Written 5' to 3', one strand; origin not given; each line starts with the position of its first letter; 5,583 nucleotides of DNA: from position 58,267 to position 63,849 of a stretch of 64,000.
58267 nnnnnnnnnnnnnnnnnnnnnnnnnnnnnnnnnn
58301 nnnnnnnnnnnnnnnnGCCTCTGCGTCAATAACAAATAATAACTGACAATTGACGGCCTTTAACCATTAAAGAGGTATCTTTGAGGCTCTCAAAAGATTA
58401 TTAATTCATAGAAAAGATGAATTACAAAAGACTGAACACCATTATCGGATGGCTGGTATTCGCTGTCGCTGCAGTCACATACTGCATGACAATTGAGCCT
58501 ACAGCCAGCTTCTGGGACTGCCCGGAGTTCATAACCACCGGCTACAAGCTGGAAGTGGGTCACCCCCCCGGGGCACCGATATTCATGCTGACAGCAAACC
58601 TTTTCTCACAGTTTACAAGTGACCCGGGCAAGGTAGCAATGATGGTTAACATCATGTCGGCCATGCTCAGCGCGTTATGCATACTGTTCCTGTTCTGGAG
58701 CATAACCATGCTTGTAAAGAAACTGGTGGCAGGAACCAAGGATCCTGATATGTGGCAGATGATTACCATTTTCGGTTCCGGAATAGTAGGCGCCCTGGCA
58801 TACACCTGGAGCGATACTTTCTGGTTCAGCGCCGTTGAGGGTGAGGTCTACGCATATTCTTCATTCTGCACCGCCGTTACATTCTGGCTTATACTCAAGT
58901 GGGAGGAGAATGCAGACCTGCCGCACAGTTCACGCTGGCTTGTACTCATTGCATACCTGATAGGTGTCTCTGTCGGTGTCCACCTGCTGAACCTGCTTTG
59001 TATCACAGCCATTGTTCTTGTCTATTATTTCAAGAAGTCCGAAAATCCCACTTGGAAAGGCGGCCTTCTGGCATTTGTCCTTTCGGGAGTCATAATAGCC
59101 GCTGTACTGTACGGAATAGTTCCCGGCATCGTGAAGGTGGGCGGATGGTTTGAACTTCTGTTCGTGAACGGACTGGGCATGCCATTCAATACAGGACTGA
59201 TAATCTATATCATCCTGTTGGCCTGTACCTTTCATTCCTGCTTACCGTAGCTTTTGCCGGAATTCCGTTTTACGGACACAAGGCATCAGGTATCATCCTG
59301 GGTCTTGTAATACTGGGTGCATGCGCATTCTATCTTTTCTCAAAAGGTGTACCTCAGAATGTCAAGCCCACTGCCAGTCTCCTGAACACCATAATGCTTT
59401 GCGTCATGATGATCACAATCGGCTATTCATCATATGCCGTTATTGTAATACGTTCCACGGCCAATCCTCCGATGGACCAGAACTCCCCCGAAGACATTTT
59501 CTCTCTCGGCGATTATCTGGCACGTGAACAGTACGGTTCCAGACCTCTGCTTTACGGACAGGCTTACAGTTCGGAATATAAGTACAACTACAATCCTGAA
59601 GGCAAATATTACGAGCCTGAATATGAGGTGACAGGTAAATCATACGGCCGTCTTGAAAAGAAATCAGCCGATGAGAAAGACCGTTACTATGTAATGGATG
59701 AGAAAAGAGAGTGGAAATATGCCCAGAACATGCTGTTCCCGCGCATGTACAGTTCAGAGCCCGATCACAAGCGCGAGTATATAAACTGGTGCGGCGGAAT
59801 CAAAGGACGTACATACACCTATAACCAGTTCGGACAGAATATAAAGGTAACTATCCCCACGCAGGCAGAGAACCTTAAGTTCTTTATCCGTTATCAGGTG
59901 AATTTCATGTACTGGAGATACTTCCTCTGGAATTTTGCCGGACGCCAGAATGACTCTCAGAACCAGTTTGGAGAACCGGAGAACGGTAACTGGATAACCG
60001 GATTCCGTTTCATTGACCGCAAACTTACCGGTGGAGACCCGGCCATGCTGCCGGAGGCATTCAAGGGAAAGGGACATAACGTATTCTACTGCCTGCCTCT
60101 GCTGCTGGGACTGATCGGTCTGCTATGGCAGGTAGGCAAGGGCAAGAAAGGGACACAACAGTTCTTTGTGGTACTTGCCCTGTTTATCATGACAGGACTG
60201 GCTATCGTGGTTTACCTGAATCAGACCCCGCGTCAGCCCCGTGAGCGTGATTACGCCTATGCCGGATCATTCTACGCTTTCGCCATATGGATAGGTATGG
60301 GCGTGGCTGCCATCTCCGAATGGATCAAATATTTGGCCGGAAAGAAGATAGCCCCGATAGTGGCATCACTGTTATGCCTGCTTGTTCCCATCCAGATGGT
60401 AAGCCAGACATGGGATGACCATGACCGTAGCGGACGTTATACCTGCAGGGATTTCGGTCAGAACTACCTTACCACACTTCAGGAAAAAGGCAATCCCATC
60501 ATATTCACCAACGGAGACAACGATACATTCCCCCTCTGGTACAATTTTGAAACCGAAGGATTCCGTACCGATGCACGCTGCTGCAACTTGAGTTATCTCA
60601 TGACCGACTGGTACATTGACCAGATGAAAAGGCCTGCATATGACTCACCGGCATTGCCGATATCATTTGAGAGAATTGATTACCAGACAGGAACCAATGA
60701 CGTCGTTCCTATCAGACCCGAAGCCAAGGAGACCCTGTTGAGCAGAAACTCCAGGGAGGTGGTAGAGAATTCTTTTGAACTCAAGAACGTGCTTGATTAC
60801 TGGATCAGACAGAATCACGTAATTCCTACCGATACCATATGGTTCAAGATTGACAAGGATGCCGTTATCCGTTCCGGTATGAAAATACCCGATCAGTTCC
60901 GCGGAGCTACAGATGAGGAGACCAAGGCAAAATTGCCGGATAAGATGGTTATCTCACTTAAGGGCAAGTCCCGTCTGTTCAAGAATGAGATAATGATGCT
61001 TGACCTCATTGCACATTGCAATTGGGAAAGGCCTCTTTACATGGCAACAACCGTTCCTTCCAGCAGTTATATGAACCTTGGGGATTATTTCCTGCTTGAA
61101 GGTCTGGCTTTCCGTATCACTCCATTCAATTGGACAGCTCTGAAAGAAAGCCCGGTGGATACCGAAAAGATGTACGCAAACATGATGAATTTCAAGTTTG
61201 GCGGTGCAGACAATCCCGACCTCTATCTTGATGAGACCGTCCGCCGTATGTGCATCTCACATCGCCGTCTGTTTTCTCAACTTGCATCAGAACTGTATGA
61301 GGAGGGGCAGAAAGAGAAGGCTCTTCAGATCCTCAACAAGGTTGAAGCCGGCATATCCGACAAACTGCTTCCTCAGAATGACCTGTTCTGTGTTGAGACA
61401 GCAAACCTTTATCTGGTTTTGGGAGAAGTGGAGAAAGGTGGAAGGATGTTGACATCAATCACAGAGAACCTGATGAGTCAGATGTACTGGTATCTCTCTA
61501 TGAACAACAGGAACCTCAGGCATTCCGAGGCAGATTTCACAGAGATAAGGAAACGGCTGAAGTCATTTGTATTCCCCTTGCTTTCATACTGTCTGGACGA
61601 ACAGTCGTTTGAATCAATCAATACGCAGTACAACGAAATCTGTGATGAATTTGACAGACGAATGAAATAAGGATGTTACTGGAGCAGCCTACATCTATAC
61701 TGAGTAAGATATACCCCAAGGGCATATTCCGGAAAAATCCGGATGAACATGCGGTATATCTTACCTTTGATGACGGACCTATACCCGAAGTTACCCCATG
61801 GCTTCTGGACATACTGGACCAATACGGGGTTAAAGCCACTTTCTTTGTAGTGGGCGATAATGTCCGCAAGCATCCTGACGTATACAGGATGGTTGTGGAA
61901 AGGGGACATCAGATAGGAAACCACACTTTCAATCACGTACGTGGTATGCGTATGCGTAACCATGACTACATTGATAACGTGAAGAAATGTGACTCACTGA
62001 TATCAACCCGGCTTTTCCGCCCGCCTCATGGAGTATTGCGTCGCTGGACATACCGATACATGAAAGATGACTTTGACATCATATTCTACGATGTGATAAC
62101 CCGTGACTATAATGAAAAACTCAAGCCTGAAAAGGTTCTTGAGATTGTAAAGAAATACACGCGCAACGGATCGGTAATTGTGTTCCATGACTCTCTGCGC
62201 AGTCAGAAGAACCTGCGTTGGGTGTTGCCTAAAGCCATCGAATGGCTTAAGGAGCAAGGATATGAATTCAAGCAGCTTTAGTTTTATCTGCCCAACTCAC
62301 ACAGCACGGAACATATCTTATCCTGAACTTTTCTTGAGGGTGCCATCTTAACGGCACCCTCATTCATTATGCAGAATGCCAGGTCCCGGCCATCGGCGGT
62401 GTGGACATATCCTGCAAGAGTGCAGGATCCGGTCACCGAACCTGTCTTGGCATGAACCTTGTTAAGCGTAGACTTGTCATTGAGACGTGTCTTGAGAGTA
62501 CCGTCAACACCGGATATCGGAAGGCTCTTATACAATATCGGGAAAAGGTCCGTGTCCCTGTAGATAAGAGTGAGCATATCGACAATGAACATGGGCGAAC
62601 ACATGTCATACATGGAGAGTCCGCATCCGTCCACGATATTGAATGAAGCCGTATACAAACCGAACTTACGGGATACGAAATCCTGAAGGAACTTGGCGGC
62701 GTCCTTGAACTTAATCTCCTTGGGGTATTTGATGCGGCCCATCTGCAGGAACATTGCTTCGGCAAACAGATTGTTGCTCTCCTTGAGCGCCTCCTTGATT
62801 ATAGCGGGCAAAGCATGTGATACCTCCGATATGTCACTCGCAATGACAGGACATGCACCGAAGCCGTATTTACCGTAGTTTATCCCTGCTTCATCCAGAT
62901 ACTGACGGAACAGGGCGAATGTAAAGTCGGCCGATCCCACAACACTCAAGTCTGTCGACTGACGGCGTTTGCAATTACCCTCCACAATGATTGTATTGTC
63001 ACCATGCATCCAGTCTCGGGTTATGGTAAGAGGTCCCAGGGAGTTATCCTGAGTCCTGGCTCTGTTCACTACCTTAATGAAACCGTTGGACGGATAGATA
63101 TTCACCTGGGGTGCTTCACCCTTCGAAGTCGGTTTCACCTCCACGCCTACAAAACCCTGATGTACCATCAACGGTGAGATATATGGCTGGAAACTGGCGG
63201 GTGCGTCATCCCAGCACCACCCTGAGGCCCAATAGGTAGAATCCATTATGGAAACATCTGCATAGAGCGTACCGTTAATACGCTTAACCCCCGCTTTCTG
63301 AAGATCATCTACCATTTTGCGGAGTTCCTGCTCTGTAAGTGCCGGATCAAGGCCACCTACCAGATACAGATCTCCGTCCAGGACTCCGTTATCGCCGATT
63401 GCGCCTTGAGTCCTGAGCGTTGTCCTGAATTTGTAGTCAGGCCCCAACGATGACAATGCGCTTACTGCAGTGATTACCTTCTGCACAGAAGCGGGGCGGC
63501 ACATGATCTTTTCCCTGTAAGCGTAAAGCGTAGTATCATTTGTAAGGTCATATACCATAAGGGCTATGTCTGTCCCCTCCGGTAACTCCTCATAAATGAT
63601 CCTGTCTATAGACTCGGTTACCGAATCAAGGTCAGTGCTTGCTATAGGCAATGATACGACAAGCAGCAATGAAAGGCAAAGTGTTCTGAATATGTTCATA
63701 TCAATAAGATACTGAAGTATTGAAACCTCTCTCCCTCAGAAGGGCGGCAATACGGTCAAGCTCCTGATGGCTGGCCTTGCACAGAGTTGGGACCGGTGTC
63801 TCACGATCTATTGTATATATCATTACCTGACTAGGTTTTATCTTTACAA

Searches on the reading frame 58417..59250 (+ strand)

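Call 62: search_protein_families(library=pfam, proteins=[window:58417-59250:+])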
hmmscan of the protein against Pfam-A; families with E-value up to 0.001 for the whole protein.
window:58417-59250:+ (277 aa): 1 family
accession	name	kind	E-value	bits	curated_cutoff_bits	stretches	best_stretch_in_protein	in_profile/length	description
PF11028.14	TMEM260-like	-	1.9e-76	256.3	24.2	1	34-210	1-177/179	Protein O-mannosyl-transferase TMEM260-like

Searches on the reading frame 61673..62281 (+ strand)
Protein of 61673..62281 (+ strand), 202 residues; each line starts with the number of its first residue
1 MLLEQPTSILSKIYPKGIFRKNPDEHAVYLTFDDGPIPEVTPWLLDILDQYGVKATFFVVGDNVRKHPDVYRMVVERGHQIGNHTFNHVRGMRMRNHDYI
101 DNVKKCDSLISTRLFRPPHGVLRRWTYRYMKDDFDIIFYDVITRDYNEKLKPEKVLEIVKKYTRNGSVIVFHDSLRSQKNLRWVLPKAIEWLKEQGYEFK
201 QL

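Call 62: search_protein_families(library=pfam, proteins=[window:61673-62281:+])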
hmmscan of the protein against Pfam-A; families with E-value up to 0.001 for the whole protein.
window:61673-62281:+ (202 aa): 2 families
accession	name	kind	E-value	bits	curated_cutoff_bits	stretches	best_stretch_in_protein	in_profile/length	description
PF01522.26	Polysacc_deac_1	-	2.8e-29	102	23.1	1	21-125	2-111/124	Polysaccharide deacetylase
PF10096.14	DUF2334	-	0.00025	21.1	26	0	45-182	22-197/203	Uncharacterized protein conserved in bacteria (DUF2334)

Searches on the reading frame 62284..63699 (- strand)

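Call 62: search_protein_families(library=pfam, proteins=[window:62284-63699:-])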
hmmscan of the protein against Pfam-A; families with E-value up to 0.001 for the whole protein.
window:62284-63699:- (471 aa): 1 family
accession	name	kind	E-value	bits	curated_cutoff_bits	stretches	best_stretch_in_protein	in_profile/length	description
PF02113.21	Peptidase_S13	-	4.7e-87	293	22.8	1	29-464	3-439/444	D-Ala-D-Ala carboxypeptidase 3 (S13) family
